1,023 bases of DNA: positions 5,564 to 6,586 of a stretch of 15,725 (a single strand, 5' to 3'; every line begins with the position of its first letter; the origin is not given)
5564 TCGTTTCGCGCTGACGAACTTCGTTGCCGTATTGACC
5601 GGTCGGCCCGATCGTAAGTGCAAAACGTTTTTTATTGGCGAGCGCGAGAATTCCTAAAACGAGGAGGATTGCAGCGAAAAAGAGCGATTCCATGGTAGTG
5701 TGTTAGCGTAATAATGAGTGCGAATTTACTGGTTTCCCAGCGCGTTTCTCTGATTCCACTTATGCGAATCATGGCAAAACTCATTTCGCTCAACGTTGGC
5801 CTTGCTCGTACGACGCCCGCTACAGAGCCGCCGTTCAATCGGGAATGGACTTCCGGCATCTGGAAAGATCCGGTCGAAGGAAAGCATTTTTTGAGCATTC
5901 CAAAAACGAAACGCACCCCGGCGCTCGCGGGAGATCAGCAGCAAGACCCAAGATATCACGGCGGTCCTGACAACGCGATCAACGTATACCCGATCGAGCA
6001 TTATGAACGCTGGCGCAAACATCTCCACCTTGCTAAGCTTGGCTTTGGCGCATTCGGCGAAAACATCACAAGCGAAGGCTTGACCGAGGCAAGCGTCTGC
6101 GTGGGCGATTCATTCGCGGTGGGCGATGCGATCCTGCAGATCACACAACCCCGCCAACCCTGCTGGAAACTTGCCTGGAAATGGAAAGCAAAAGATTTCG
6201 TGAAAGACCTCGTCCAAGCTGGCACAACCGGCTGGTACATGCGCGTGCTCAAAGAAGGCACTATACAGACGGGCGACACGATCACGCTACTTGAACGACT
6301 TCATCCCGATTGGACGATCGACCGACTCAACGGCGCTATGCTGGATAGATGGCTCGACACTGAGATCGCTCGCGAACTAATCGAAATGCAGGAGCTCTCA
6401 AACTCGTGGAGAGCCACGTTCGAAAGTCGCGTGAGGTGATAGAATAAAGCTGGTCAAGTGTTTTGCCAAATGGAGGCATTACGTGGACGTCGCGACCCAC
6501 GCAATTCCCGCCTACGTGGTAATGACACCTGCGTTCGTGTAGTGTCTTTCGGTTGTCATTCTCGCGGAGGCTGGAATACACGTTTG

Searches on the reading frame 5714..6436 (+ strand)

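Call 5: search_protein_families(library=pfam, proteins=[window:5714-6436:+], max_evalue=0.1)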
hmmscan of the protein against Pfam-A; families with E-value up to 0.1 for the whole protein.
window:5714-6436:+ (241 aa): 3 families
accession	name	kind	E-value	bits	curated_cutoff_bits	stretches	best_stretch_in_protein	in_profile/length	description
PF03473.23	MOSC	-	9.9e-36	122.8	22.7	1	78-191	1-120/120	MOSC domain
PF03475.19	YiiM_3-alpha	-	0.0006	20.1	22.7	1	200-240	1-41/44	YiiM-like, 3-alpha helix domain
PF04833.20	COBRA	-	0.049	14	27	1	147-171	17-41/169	COBRA-like protein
